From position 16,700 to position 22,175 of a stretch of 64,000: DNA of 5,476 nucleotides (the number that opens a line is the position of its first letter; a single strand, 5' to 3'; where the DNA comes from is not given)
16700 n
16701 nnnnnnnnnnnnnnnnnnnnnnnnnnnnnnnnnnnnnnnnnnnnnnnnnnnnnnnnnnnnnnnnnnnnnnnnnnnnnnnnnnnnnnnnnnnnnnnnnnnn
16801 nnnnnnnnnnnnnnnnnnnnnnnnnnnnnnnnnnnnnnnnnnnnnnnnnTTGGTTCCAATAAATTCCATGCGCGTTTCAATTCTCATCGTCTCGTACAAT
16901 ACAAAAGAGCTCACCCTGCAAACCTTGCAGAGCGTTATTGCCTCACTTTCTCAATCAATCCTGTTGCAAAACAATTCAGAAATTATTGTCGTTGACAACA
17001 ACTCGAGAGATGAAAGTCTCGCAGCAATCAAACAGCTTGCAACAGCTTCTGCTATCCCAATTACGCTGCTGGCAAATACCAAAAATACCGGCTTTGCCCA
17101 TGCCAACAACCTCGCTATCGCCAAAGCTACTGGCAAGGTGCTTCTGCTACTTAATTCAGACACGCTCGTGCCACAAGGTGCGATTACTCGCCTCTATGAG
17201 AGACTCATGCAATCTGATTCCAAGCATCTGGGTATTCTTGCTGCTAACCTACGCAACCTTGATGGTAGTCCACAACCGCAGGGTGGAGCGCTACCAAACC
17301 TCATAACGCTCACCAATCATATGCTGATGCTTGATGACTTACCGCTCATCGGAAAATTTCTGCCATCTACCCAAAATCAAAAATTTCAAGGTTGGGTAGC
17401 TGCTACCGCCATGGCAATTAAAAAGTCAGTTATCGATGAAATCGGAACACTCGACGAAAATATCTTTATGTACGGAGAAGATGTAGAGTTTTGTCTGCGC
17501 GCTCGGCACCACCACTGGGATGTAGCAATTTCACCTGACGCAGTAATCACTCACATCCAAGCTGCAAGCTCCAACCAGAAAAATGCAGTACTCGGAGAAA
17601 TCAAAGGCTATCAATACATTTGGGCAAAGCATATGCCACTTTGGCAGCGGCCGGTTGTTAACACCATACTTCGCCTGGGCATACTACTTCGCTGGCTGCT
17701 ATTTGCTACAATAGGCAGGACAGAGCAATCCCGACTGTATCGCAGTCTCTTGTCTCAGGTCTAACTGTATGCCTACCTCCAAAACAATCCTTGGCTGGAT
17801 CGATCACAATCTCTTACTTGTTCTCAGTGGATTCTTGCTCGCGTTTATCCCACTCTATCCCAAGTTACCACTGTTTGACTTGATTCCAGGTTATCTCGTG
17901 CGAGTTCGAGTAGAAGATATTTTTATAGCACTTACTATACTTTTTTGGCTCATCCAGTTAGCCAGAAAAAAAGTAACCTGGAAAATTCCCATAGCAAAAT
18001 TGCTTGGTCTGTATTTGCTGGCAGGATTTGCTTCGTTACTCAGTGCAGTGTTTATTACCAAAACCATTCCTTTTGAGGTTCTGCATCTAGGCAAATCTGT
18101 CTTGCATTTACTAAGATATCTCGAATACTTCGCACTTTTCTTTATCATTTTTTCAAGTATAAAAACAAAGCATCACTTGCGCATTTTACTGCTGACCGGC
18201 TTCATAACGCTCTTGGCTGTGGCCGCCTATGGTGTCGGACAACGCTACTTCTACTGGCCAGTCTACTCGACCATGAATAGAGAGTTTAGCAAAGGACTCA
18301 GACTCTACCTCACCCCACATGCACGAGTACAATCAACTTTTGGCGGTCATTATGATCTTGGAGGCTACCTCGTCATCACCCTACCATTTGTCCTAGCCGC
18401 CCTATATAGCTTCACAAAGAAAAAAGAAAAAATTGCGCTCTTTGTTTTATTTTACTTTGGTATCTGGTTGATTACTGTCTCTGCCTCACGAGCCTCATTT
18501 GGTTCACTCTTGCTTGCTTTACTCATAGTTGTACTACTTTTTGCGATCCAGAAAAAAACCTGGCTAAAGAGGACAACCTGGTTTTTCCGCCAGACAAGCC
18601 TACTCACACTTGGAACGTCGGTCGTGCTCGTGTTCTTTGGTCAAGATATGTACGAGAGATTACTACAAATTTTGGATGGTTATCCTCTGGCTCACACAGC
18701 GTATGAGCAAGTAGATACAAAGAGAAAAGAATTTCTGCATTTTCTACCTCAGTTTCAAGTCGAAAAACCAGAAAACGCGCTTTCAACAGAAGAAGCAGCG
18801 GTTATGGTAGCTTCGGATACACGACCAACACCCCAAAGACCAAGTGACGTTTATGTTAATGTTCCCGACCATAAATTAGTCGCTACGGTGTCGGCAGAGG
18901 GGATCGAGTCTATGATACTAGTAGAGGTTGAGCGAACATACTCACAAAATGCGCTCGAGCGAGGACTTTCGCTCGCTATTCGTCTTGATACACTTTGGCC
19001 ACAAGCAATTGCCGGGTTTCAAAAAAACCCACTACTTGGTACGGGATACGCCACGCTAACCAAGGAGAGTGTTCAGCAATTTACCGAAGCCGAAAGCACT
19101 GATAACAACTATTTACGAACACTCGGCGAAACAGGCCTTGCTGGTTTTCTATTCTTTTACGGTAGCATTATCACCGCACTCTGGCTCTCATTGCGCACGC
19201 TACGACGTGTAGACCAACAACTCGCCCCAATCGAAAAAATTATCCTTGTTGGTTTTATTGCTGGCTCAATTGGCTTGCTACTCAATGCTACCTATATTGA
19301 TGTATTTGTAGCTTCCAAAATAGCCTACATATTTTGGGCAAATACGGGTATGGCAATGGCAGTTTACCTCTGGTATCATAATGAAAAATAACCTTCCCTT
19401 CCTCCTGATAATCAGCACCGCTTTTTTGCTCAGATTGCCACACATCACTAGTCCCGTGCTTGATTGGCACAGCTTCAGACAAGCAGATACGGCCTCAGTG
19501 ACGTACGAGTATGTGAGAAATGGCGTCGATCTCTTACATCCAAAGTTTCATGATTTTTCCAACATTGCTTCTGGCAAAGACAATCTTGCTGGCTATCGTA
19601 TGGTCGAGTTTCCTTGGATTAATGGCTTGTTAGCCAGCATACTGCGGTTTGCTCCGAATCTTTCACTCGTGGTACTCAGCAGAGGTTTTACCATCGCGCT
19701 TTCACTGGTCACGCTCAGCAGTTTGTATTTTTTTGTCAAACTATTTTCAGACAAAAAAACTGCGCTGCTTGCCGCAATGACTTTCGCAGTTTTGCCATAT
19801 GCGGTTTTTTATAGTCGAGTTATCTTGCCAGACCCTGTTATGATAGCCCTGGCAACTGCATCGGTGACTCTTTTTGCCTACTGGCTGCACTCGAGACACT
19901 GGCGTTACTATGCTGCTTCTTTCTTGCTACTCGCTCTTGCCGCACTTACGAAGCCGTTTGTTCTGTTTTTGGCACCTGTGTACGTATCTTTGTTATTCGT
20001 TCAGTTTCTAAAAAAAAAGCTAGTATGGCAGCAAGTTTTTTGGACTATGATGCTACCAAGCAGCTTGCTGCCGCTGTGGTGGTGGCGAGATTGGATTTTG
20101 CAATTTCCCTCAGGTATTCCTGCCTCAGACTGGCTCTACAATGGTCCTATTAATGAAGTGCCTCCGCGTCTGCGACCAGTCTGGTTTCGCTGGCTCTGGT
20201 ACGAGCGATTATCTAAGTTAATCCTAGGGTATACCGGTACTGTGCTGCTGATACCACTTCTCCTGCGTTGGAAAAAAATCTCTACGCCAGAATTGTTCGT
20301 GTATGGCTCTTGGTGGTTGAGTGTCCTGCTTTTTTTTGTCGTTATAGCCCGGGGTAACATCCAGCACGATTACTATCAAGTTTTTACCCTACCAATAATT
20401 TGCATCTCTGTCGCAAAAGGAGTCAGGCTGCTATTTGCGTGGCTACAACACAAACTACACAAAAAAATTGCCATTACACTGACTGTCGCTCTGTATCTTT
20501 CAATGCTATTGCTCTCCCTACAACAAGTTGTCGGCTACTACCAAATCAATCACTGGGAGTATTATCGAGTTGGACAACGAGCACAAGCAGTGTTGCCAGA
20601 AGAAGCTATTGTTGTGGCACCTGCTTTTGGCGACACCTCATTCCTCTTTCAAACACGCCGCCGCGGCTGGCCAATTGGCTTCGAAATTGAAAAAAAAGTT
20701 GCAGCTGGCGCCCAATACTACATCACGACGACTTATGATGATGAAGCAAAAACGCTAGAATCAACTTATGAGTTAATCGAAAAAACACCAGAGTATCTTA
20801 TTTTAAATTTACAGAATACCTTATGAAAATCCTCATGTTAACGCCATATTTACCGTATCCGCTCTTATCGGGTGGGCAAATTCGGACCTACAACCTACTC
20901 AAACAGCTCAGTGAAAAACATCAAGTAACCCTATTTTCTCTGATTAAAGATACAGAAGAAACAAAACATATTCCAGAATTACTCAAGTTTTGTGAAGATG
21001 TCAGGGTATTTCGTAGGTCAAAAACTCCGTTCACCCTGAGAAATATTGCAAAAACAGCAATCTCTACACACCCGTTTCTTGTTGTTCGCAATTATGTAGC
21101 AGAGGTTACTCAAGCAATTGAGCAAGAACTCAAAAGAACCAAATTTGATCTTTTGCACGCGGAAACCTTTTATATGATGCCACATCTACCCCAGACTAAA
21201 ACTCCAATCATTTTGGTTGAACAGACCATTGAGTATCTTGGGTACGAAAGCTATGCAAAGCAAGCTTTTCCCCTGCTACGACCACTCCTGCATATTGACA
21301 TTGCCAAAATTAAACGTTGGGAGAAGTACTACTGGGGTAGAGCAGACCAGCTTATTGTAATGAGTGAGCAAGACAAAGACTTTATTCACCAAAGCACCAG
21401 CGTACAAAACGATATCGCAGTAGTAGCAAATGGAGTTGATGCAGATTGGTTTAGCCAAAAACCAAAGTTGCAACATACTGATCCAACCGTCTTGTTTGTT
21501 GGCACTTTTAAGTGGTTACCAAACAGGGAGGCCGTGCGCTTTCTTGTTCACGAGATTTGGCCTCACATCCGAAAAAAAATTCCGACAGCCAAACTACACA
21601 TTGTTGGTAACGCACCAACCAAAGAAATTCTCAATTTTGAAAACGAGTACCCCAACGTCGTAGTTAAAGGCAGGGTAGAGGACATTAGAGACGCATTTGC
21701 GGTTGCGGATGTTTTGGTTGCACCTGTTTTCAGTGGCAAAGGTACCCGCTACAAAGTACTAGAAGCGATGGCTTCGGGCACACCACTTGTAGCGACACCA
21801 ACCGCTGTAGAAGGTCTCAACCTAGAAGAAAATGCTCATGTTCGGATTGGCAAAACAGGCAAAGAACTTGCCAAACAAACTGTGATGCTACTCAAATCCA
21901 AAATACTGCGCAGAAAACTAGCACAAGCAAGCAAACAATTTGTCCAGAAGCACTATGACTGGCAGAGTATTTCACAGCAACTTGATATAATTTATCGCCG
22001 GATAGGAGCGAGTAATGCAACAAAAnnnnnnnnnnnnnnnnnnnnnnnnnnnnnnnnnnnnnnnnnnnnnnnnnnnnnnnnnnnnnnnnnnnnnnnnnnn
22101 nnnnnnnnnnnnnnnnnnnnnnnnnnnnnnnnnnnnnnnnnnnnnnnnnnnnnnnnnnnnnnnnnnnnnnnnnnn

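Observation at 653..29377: About 29-kb glycosylation super-island combining Wzy_C paralogs, GT-C/PMT-like enzymes, a PglC-like initiating transferase, UXS and ManC: candidate protein O-glycosylation / cell-surface glycopolymer system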

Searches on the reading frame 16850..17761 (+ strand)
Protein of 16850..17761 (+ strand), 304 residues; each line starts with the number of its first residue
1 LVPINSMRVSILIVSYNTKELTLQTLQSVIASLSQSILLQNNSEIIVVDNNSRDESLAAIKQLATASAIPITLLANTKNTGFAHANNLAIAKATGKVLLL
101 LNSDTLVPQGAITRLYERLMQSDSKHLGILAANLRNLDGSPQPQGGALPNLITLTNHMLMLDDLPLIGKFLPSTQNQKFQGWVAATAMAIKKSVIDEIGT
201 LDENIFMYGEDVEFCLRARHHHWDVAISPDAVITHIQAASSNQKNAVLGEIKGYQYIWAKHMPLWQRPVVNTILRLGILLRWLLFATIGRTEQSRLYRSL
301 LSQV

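Call 5: search_protein_families(library=pfam, proteins=[window:16850-17761:+], max_evalue=0.01)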
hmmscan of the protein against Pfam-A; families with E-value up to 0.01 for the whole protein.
window:16850-17761:+ (304 aa): 5 families
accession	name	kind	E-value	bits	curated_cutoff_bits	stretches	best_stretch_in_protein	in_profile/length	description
PF00535.33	Glycos_transf_2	-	1.2e-22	81.1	23.3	1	10-121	1-105/168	Glycosyl transferase family 2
PF13641.12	Glyco_tranf_2_3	-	1.3e-16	61.8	27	1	9-240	3-216/230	Glycosyltransferase like family 2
PF13632.12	Glyco_trans_2_3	-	1.9e-05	25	27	1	99-284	3-174/198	Glycosyl transferase family group 2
PF10111.15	Glyco_tranf_2_2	-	0.00013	22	27.3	1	33-108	20-95/276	Glycosyltransferase like family 2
PF13506.12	Glyco_transf_21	-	0.0056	16.6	21.7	0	89-122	25-58/174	Glycosyl transferase family 21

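Call 48: search_protein_families(library=ncbifam, proteins=[window:16850-17761:+], max_evalue=0.00001)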
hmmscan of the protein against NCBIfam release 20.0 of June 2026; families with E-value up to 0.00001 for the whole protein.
window:16850-17761:+ (304 aa): 16 families
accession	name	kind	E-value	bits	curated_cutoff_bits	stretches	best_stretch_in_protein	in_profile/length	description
NF041875.1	EPS_EpsD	equivalog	8.1e-17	61.6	370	1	9-302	1-275/325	exopolysaccharide biosynthesis glycosyltransferase EpsD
TIGR01556.1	rhamnosyltran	subfamily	2.1e-14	53.4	200.55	1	23-238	7-203/281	rhamnosyltransferase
TIGR03965.1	mycofact_glyco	equivalog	1.1e-13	50.9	280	1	24-120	87-180/467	mycofactocin biosynthesis glycosyltransferase MftF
TIGR03937.1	PgaC_IcaA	equivalog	2e-13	50.1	422.3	1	8-123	46-154/407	poly-beta-1,6-N-acetyl-D-glucosamine synthase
NF038302.1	EPS_HpsE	equivalog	6.7e-13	48.3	300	1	9-277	3-268/307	hormogonium polysaccharide biosynthesis glycosyltransferase HpsE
TIGR04283.1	glyco_like_mftF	equivalog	2.8e-12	46.7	182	1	10-133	2-110/221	TIGR04283 family arsenosugar biosynthesis glycosyltransferase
NF007482.0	PRK10073.1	equivalog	2.2e-09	36.8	423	1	6-122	5-109/334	glycosyltransferase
NF047683.1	TeichurnBiosyTuaG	equivalog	4.6e-09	36.3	400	1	7-123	6-114/252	teichuronic acid biosynthesis protein TuaG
TIGR03111.1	glyc2_xrt_Gpos1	hypoth_equivalog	9.4e-09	34.6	363.95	1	8-124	50-161/439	TIGR03111 family XrtG-associated glycosyltransferase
NF050819.1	PolSacchBiosHfsG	equivalog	1.5e-08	34.1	500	1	40-228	36-211/302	polysaccharide biosynthesis protein HfsG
NF038299.1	EPS_HpsN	equivalog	8e-08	31.6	425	1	8-239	2-224/317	hormogonium polysaccharide biosynthesis glycosyltransferase HpsN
NF047588.1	GlcsyltransPgfSStrep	equivalog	1.1e-07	31.5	500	1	7-116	1-107/308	glycosyltransferase PgfS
NF050050.1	ProtGlycPglI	equivalog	2.3e-07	30.5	500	1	8-123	3-112/306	GalNAc(5)-diNAcBac-PP-undecaprenol beta-1,3-glucosyltransferase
NF007986.1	PRK10714.1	equivalog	6.1e-07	28.7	529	1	8-119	7-115/316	undecaprenyl-phosphate 4-deoxy-4-formamido-L-arabinose transferase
NF053739.1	GlytfEpsEBac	equivalog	2.6e-06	26.6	450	1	8-104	2-92/265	glycosyltransferase EpsE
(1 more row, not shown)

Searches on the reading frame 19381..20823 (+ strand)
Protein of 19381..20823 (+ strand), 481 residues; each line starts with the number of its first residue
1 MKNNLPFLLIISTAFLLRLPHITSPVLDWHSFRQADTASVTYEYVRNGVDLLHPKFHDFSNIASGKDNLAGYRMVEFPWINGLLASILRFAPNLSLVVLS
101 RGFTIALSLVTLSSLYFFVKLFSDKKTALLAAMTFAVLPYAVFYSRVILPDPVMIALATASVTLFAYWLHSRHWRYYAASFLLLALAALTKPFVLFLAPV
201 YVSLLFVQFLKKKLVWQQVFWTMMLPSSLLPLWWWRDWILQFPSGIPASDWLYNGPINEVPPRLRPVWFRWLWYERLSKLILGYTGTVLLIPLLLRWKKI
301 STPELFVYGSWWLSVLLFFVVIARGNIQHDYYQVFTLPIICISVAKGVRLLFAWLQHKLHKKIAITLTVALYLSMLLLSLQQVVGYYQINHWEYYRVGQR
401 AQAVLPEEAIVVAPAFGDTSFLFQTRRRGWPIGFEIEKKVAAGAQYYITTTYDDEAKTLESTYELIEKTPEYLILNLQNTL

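Call 5: search_protein_families(library=pfam, proteins=[window:19381-20823:+], max_evalue=0.01)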
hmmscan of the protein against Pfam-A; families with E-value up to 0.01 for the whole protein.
window:19381-20823:+ (481 aa): 2 families
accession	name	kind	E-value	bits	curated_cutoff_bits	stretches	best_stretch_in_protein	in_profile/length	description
PF13231.12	PMT_2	-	2e-08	35.1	26.1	1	79-225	8-152/160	Dolichyl-phosphate-mannose-protein mannosyltransferase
PF02366.24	PMT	-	3.1e-06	27.4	22.7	1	98-217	83-210/245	Dolichyl-phosphate-mannose-protein mannosyltransferase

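Call 19: search_protein_families(library=ncbifam, proteins=[window:19381-20823:+], max_evalue=0.01)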
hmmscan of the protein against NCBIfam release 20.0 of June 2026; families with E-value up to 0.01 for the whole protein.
window:19381-20823:+ (481 aa): 1 family
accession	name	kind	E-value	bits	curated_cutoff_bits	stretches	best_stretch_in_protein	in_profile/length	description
TIGR03663.1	TIGR03663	subfamily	1.9e-07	30.5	126.25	1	110-215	82-187/435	flippase activity-associated protein Agl23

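Call 31: search_solved_structures(query=window:19381-20823:+, max_evalue=1)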
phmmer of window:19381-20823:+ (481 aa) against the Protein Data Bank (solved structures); distinct sequences matched with E-value up to 1: 0.

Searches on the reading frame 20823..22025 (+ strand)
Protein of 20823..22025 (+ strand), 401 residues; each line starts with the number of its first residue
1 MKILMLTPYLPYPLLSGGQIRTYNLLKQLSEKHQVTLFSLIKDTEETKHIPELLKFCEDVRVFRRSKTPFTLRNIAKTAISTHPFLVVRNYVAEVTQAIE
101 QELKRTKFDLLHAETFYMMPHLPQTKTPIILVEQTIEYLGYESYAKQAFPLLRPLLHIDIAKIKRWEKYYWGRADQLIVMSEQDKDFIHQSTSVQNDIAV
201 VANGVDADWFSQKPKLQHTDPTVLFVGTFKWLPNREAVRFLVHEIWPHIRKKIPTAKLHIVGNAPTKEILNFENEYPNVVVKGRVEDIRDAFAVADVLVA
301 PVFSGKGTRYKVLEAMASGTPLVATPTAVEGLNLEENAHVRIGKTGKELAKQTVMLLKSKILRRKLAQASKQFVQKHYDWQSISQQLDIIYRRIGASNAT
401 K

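Call 5: search_protein_families(library=pfam, proteins=[window:20823-22025:+], max_evalue=0.01)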
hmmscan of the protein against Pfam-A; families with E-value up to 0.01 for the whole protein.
window:20823-22025:+ (401 aa): 5 families
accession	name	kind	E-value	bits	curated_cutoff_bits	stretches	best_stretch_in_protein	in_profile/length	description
PF13692.12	Glyco_trans_1_4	-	4.1e-25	89.1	27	1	221-358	2-141/142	Glycosyl transferases group 1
PF13439.12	Glyco_transf_4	-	1.6e-12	48.2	28.5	1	16-208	2-169/170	Glycosyltransferase Family 4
PF13524.12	Glyco_trans_1_2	-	5e-11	43.2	25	1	251-387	10-142/144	Glycosyl transferase-like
PF00534.26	Glycos_transf_1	-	9.6e-11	41.9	26.4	1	211-372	6-171/172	Glycosyl transferases group 1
PF13579.12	Glyco_trans_4_4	-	3.2e-05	24.8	29.7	1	17-204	2-158/158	Glycosyl transferase 4-like domain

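Call 48: search_protein_families(library=ncbifam, proteins=[window:20823-22025:+], max_evalue=0.00001)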
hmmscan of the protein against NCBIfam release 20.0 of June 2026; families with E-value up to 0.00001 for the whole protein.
window:20823-22025:+ (401 aa): 14 families
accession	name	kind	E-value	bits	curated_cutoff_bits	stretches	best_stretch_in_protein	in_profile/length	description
TIGR03087.1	stp1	hypoth_equivalog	2.5e-68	231.1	316.65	1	3-390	1-393/397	TIGR03087 family PEP-CTERM/XrtA system glycosyltransferase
TIGR04063.1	stp3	hypoth_equivalog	2.7e-13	49.6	442.05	1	165-394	149-395/397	TIGR04063 family PEP-CTERM/XrtA system glycosyltransferase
TIGR03999.1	thiol_BshA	equivalog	9.3e-13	47.8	273.7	1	164-394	135-373/375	N-acetyl-alpha-D-glucosaminyl L-malate synthase BshA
TIGR04157.1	glyco_rSAM_CFB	subfamily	6.6e-12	45.1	400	1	160-390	156-405/406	TIGR04157 family glycosyltransferase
TIGR04047.1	MSMEG_0565_glyc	hypoth_equivalog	1.5e-11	44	259.85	1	160-387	125-367/373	MSMEG_0565 family glycosyltransferase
TIGR03088.1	stp2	hypoth_equivalog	2e-11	43.6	409.05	1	175-393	138-372/374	TIGR03088 family PEP-CTERM/XrtA system glycosyltransferase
NF041010.1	glycosy_Agl16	equivalog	1.3e-10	40.7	575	0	166-392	126-349/352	glycosylation protein Agl16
NF053513.1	Gtran_IagA_BgsA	equivalog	1.5e-09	37.3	460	0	274-394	212-331/333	LTA glycolipid anchor biosynthesis glycosyltransferase, IagA/BgsA family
NF049987.1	DaglGlyslTfaseDgs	equivalog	6.7e-09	35.1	500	1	168-393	96-326/332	processive diacylglycerol alpha-glucosyltransferase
NF047684.1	TeichurnBiosyTuaC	equivalog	1.2e-08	34.3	550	1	256-394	248-389/391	teichuronic acid biosynthesis protein TuaC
TIGR03449.1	mycothiol_MshA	equivalog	2.9e-07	29.7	462.5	0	286-393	295-402/406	D-inositol-3-phosphate glycosyltransferase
NF053787.1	GlcN_PG_synth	equivalog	1.1e-06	27.7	480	1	286-394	253-359/361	N-acetylglucosaminyl phosphatidylglycerol synthase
TIGR02149.1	glgA_Coryne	subfamily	1.9e-06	27.3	302.4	0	167-394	138-390/391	glycogen synthase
NF038229.1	Glyco4_Geo_Pelo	equivalog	4.7e-06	25.9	400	1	283-394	224-336/338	GPMC system family 4 glycosyltransferase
